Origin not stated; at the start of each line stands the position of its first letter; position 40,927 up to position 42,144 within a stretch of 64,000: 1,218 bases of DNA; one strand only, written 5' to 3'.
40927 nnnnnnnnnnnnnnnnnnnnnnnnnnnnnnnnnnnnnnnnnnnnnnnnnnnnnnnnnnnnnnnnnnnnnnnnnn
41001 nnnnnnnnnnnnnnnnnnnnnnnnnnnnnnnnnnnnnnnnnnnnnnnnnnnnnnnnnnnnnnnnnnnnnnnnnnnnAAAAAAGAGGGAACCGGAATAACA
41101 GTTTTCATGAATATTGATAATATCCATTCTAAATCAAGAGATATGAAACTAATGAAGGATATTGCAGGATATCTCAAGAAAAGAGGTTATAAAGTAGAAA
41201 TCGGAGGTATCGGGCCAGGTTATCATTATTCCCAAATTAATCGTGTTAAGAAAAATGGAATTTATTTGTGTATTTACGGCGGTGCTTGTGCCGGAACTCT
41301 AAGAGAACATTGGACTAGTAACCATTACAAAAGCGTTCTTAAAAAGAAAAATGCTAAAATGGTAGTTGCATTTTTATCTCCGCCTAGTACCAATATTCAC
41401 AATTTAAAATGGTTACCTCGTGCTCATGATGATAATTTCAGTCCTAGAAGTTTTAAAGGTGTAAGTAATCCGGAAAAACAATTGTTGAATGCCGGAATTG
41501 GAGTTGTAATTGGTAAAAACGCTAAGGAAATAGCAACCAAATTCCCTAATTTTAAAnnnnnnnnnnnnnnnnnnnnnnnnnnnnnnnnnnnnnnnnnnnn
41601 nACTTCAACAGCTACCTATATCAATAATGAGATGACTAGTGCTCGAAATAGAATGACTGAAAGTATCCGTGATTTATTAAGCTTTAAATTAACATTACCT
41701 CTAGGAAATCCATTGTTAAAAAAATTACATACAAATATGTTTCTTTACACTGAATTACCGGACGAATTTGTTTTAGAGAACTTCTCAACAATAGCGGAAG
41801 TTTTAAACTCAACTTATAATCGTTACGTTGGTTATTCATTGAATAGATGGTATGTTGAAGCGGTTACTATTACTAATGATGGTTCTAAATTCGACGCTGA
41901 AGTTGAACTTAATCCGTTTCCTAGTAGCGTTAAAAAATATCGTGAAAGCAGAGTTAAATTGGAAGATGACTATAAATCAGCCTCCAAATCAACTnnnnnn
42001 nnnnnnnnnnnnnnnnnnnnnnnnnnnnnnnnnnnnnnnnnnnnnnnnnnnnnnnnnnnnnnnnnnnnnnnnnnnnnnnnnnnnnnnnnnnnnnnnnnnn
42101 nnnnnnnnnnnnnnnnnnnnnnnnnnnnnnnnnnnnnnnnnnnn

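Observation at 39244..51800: Three distinct cell-wall-targeting modules: PG_binding_1 domain on a tail protein, a transglutaminase-like peptidase on the Tal-like protein, and a Pei lysin with pseudomurein-binding repeats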

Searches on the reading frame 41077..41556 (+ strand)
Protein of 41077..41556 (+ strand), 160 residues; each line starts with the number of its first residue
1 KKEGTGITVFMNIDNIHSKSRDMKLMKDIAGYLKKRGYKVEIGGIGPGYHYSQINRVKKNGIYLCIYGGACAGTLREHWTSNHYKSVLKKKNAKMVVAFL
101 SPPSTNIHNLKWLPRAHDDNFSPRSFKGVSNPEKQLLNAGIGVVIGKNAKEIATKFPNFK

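Call 74: search_protein_families(library=pfam, proteins=[window:41077-41556:+], max_evalue=1)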
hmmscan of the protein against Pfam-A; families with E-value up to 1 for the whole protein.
window:41077-41556:+ (160 aa): 0 families

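Call 100: search_protein_representatives(alignment_id=A5)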
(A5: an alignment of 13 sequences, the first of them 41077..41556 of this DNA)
Query: 13 sequences, 163 profile positions. Proteins with E-value up to 0.001 (for the whole library): 319; up to 1e-10: 230; up to 1e-30: 71. The best 150 are listed.
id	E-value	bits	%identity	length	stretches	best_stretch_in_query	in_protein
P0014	4.8e-64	231.5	-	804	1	3-162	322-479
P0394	2.1e-61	222.8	-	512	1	1-163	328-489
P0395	2.7e-59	216.0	-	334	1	1-163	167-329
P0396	7.2e-57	208.1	-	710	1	1-163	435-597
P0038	2.6e-56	206.3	-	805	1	4-162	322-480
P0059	1.7e-52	193.9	-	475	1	4-162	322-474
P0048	3.0e-49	183.3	-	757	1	3-162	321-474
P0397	1.7e-47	177.6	-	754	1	2-162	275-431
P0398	3.1e-47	176.8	-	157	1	29-163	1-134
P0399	3.1e-47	176.8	-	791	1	5-161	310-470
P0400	5.1e-47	176.1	-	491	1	1-163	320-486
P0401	5.9e-46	172.6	-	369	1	2-163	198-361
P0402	4.7e-45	169.7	-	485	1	1-163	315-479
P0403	6.3e-45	169.3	-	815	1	2-163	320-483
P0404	1.4e-44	168.2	-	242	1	6-162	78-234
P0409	5.7e-43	162.9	-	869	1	7-162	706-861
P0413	1.4e-42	161.7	-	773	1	1-163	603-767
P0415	4.9e-41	156.6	-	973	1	1-163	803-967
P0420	2.9e-39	150.9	-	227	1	4-160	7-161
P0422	4.3e-39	150.3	-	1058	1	3-163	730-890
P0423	1.2e-38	148.9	-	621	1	10-157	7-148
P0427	5.3e-38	146.8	-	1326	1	1-163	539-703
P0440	7.8e-35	136.5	-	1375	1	8-157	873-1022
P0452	1.1e-31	126.2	-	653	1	6-157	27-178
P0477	3.3e-28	114.9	-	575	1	4-158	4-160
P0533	4.9e-19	85.1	-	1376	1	5-160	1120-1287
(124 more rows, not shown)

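Call 101: search_protein_families(library=pfam, proteins=[P0409, P0413, P0415, P0422, P0427, P0440, P0423, P0452, P0477, P0533], max_evalue=0.001)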
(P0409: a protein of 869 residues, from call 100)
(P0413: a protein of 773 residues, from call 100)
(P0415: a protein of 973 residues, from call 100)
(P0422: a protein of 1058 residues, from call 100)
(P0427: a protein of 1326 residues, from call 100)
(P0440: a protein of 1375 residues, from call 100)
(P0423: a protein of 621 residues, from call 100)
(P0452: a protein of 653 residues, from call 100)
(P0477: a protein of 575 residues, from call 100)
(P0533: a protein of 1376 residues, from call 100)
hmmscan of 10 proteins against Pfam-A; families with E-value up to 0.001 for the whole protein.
P0409 (869 aa): 6 families
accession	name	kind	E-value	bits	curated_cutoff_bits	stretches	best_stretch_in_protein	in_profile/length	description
PF02369.22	Big_1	-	2.1e-32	111.5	34.9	3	618-664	19-64/93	Bacterial Ig-like domain (group 1)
PF16640.11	Big_3_5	-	7.8e-27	94.1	35.5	2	515-591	4-81/88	Bacterial Ig-like domain (group 3)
PF17789.7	MG4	-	1.2e-24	86.7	24.7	0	160-216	6-66/95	Macroglobulin domain MG4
PF24025.1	Ig_DR_A0283-like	-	4.3e-14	53.1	27.1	0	614-676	3-61/102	DR_A0283-like, Ig-like domain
PF10670.15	DUF4198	-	2.4e-08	34.8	34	0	601-666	129-195/209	Domain of unknown function (DUF4198)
PF11974.14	bMG3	-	5e-07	30.1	34.9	0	531-571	21-63/103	Bacterial alpha-2-macroglobulin MG3 domain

P0413 (773 aa): 11 families
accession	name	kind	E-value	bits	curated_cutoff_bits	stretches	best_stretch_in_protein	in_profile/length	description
PF02369.22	Big_1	-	1.1e-39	134.8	34.9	4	331-383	23-80/93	Bacterial Ig-like domain (group 1)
PF16640.11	Big_3_5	-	2.5e-25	89.3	35.5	4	433-501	21-87/88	Bacterial Ig-like domain (group 3)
PF17789.7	MG4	-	3.9e-24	85.1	24.7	1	327-383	16-73/95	Macroglobulin domain MG4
PF13620.12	CarboxypepD_reg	-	1.4e-15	57.8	32.3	0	334-389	7-60/82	Carboxypeptidase regulatory-like domain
PF09134.16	Invasin_D3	-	2e-10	41.5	33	0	429-484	25-84/98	Invasin, domain 3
PF19116.6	DUF5801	-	1.4e-09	38.8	27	0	244-284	53-94/137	Domain of unknown function (DUF5801)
PF13715.12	CarbopepD_reg_2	-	7.6e-06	26.3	32.2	0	239-322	10-85/88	CarboxypepD_reg-like domain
PF09154.16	Alpha-amy_C_pro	-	1.6e-05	25.3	21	0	454-476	34-56/57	Alpha-amylase C-terminal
PF06832.18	BiPBP_C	-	1.7e-05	25.1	26.8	0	309-381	14-78/90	Penicillin-Binding Protein C-terminus Family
PF24025.1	Ig_DR_A0283-like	-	6.9e-05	23.6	27.1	0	324-379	4-60/102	DR_A0283-like, Ig-like domain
PF25275.1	Golvesin_C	-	0.00021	21.8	31.6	0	256-301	30-77/132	Golvesin C-terminal domain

P0415 (973 aa): 10 families
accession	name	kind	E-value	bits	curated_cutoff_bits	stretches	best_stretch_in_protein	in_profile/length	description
PF02369.22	Big_1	-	5.4e-53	177.5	34.9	5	728-789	23-88/93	Bacterial Ig-like domain (group 1)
PF16640.11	Big_3_5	-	3e-36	124.3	35.5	5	437-507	17-87/88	Bacterial Ig-like domain (group 3)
PF17789.7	MG4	-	1.7e-31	108.7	24.7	2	627-683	16-73/95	Macroglobulin domain MG4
PF13620.12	CarboxypepD_reg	-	1.9e-26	92.6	32.3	1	439-481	5-50/82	Carboxypeptidase regulatory-like domain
PF09134.16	Invasin_D3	-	1.7e-24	86.6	33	1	435-494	23-86/98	Invasin, domain 3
PF13715.12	CarbopepD_reg_2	-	5.4e-10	39.6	32.2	0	445-525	11-85/88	CarboxypepD_reg-like domain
PF24695.1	PITM1-3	-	1.1e-05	26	27.7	0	461-494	53-89/98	PITM 1-3, beta-sandwich domain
PF16549.10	T2SSS_2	-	0.00015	22.3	25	0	140-166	74-100/104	Type II secretion system (T2SS) pilotin, S protein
PF00712.24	DNA_pol3_beta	-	0.0003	21.3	24.4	0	447-486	81-118/120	DNA polymerase III beta subunit, N-terminal domain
PF07790.16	Pilin_N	-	0.00059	21.1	25.2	0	621-654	44-77/78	Archaeal Type IV pilin, N-terminal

P0422 (1058 aa): 2 families
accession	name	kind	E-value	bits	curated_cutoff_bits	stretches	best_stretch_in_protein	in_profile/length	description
PF01841.26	Transglut_core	-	8e-10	39.4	23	1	939-1020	8-94/108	Transglutaminase-like superfamily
PF16640.11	Big_3_5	-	0.00011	23.1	35.5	1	647-697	38-87/88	Bacterial Ig-like domain (group 3)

P0427 (1326 aa): 8 families
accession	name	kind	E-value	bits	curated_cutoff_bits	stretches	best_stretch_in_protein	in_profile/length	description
PF09373.15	PMBR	-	1.3e-25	88.6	24.9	2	1124-1153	2-31/33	Pseudomurein-binding repeat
PF02369.22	Big_1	-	3.1e-25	88.5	34.9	2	464-520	23-84/93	Bacterial Ig-like domain (group 1)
PF01841.26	Transglut_core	-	1.7e-22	80.2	23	1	1195-1297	2-108/108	Transglutaminase-like superfamily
PF17789.7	MG4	-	2.1e-13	50.8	24.7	0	361-410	16-66/95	Macroglobulin domain MG4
PF16640.11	Big_3_5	-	5.8e-12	46.4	35.5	1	465-534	19-88/88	Bacterial Ig-like domain (group 3)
PF13620.12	CarboxypepD_reg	-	8.8e-10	39.2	32.3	0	465-533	5-71/82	Carboxypeptidase regulatory-like domain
PF09154.16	Alpha-amy_C_pro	-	0.00056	20.4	21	0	390-406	35-51/57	Alpha-amylase C-terminal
PF13715.12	CarbopepD_reg_2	-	0.0006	20.2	32.2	0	466-534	6-65/88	CarboxypepD_reg-like domain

P0440 (1375 aa): 1 family
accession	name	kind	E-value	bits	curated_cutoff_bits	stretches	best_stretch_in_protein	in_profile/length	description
PF01841.26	Transglut_core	-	5.5e-05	23.9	23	0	1270-1330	10-72/108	Transglutaminase-like superfamily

P0423 (621 aa): 0 families

P0452 (653 aa): 0 families

P0477 (575 aa): 0 families

P0533 (1376 aa): 2 families
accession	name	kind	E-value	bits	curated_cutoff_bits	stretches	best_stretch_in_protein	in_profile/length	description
PF13229.12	Beta_helix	-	9.7e-21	74.5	25.9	4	160-311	5-148/158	Right handed beta helix region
PF16640.11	Big_3_5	-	9.3e-07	29.8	35.5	1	822-906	2-88/88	Bacterial Ig-like domain (group 3)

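Call 102: list_cluster_members(proteins=[P0409, P0413, P0415, P0427, P0422, P0440, P0423, P0452, P0533, P0420])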
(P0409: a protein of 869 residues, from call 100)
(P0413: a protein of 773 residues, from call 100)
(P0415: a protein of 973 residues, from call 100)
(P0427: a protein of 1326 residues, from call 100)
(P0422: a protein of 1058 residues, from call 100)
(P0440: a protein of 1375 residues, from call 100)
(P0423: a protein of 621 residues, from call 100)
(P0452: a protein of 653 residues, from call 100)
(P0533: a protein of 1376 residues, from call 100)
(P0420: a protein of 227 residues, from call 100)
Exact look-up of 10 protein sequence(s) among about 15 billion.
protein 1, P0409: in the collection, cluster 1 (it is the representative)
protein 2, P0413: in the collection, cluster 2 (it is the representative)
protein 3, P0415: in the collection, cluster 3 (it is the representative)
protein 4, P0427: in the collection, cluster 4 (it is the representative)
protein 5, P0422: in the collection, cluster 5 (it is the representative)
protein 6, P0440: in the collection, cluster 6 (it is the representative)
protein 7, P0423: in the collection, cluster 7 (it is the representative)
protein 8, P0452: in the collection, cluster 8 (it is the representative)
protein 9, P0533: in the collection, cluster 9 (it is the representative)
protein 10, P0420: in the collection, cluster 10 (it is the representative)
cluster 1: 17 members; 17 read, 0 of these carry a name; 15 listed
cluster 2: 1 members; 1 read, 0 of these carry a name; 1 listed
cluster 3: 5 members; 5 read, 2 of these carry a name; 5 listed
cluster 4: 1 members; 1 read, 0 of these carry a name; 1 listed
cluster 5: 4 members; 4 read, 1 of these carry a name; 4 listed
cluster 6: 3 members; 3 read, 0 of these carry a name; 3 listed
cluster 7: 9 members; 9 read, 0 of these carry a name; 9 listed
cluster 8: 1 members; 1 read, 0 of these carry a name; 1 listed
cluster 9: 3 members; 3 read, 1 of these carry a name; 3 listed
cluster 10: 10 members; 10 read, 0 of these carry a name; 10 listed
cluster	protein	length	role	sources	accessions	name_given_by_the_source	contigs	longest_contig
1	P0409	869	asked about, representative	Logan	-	-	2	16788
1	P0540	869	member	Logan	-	-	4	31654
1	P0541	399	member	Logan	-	-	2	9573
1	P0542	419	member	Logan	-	-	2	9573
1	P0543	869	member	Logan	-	-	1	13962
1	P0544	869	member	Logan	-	-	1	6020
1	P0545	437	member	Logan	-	-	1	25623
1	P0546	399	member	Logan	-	-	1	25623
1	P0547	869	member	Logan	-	-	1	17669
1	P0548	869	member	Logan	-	-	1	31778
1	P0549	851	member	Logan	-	-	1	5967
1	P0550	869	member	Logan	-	-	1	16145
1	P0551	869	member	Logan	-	-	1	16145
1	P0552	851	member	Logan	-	-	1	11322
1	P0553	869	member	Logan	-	-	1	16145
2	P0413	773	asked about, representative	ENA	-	-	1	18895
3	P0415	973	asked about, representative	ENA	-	-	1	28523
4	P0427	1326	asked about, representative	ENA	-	-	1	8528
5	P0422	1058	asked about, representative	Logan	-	-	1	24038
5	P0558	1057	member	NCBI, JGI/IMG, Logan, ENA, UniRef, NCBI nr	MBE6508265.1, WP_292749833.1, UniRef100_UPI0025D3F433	MAG: hypothetical protein E7Z77_02500 [Methanobrevibacter sp.] | transglutaminase domain-containing protein n=1 Tax=Methanobrevibacter sp. TaxID=66852 ... | transglutaminase domain-containing protein [Methanobrevibacter sp.]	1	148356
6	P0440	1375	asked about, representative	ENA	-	-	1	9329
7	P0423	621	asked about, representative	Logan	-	-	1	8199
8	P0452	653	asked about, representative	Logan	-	-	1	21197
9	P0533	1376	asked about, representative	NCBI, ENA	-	-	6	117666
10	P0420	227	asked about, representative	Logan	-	-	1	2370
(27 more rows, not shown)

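Call 103: find_encoding_contigs(protein=P0558, flank=8000, max_places=2)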
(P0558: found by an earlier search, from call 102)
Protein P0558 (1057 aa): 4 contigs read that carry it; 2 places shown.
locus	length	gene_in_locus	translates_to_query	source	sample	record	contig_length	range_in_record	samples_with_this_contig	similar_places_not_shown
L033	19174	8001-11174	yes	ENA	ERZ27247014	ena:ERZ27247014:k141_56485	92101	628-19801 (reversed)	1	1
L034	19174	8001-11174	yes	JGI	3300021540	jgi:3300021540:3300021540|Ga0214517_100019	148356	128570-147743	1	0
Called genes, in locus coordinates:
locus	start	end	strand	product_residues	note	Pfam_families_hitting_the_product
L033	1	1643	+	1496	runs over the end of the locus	PF01442:Apolipoprotein (faint)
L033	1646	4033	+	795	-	PF17789:MG4 (faint), PF02369:Big_1 (weak), PF16640:Big_3_5, PF02369:Big_1 (weak)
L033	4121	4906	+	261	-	PF02369:Big_1 (weak)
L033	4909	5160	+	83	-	-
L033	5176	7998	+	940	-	PF22768:SPP1_Dit (faint)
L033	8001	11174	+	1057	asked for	PF01841:Transglut_core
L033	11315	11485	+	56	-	-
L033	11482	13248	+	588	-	PF13200:DUF4015 (weak)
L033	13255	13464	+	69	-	-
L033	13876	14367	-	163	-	PF01381:HTH_3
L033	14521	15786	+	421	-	PF07728:AAA_5 (faint), PF16450:Prot_ATP_ID_OB_C, PF05673:DUF815 (faint), PF13191:AAA_16 (faint), PF00004:AAA, PF05496:RuvB_N (faint), PF07724:AAA_2 (weak), PF17862:AAA_lid_3, +1 more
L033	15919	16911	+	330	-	PF03703:bPH_2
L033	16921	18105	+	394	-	PF01266:DAO, PF01494:FAD_binding_3, PF01946:Thi4, PF05834:Lycopene_cycl (weak), PF13450:NAD_binding_8, PF04820:Trp_halogenase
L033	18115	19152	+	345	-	PF01555:N6_N4_Mtase (weak), PF02926:THUMP, PF01170:UPF0020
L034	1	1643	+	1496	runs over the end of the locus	PF01442:Apolipoprotein (faint)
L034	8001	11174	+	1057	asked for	PF01841:Transglut_core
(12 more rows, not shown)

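Call 104: find_encoding_contigs(protein=P0427, flank=8000, max_places=2)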
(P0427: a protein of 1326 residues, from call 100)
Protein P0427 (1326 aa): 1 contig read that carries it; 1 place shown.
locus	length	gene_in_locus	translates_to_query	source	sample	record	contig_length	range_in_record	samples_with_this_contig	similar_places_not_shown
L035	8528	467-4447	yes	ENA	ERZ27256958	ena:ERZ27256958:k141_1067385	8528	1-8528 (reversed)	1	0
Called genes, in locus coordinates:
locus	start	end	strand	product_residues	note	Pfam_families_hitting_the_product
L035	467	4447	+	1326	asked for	PF17789:MG4 (faint), PF13620:CarboxypepD_reg (faint), PF16640:Big_3_5 (faint), PF02369:Big_1 (weak), PF09373:PMBR (weak), PF01841:Transglut_core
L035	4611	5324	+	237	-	PF01325:Fe_dep_repress, PF01047:MarR (weak), PF12802:MarR_2 (weak), PF13412:HTH_24 (weak), PF02742:Fe_dep_repr_C, PF04023:FeoA (weak)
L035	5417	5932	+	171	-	PF02778:tRNA_int_endo_N, PF01974:tRNA_int_endo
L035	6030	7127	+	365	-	PF00579:tRNA-synt_1b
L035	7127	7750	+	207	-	PF01944:SpoIIM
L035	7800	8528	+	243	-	?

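Call 105: find_encoding_contigs(protein=P0415, flank=8000, max_places=2)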
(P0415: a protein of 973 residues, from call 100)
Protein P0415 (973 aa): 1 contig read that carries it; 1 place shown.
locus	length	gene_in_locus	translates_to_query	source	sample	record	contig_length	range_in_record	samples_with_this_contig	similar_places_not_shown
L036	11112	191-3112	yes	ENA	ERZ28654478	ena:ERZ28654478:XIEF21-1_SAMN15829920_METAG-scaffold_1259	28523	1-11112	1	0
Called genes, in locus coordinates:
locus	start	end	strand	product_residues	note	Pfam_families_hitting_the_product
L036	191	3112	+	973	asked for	PF09134:Invasin_D3 (faint), PF16640:Big_3_5 (faint), PF13620:CarboxypepD_reg (faint), PF17789:MG4 (faint), PF13715:CarbopepD_reg_2 (faint), PF24695:PITM1-3 (faint), PF02369:Big_1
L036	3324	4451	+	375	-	PF14249:Tocopherol_cycl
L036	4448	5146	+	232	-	-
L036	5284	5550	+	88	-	PF13239:2TM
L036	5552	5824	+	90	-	PF13239:2TM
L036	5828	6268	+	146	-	PF04397:LytTR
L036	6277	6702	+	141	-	PF11457:DUF3021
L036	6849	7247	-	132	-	PF12675:DUF3795 (weak)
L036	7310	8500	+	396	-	PF13439:Glyco_transf_4, PF00534:Glycos_transf_1, PF13692:Glyco_trans_1_4, PF13524:Glyco_trans_1_2 (weak)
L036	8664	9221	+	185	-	PF00827:Ribosomal_L15e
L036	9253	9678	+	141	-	PF01877:RNA_binding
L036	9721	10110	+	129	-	-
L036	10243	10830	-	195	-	PF13240:Zn_Ribbon_1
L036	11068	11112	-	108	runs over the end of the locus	PF00125:Histone, PF00808:CBFD_NFYB_HMF, PF02291:TFIID-31kDa (weak), PF07524:Bromo_TP (weak), PF15511:CENP-T_C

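Call 106: find_encoding_contigs(protein=P0533, flank=8000, max_places=2)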
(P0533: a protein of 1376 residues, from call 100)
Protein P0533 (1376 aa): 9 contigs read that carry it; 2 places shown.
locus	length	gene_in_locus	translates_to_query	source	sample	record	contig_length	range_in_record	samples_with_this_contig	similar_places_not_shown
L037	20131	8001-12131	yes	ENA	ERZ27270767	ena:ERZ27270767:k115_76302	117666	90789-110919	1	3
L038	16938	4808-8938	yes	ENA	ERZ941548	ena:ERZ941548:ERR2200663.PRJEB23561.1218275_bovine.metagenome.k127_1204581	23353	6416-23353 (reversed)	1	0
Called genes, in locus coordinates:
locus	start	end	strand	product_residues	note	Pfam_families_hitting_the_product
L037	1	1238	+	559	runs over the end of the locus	PF02518:HATPase_c, PF09239:Topo-VIb_trans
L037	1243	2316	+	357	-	PF04406:TP6A_N, PF20768:Topo_VI_alpha, PF21180:TOP6A-Spo11_Toprim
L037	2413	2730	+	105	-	-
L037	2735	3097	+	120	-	PF17647:DUF5518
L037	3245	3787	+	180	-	PF00583:Acetyltransf_1 (weak), PF13673:Acetyltransf_10, PF13508:Acetyltransf_7 (weak)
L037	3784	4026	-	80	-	-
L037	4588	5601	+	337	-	PF00044:Gp_dh_N (weak), PF01113:DapB_N (weak), PF02800:Gp_dh_C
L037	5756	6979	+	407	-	PF04455:Saccharop_dh_N, PF21571:ArgZ-like_C_1st, PF21570:ArgZ-like_C_2nd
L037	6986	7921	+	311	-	PF01699:Na_Ca_ex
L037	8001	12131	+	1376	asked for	PF13229:Beta_helix, PF16640:Big_3_5 (weak)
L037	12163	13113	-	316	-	PF00589:Phage_integrase, PF22823:MrpR_C_cat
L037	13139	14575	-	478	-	PF01751:Toprim (weak), PF13155:Toprim_2 (faint), PF13662:Toprim_4 (weak)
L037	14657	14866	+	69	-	-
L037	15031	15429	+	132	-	PF21485:IF5A-like_N, PF01287:eIF-5a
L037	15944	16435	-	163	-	PF06445:GyrI-like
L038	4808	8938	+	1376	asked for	PF13229:Beta_helix, PF16640:Big_3_5 (weak)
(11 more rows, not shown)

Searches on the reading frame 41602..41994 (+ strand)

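Call 74: search_protein_families(library=pfam, proteins=[window:41602-41994:+], max_evalue=1)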
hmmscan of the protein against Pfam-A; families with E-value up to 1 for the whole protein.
window:41602-41994:+ (131 aa): 1 family
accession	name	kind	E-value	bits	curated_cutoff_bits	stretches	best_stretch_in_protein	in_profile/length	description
PF07626.16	PSD3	-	0.18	12.7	23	0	47-75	21-49/65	Protein of unknown function (DUF1587)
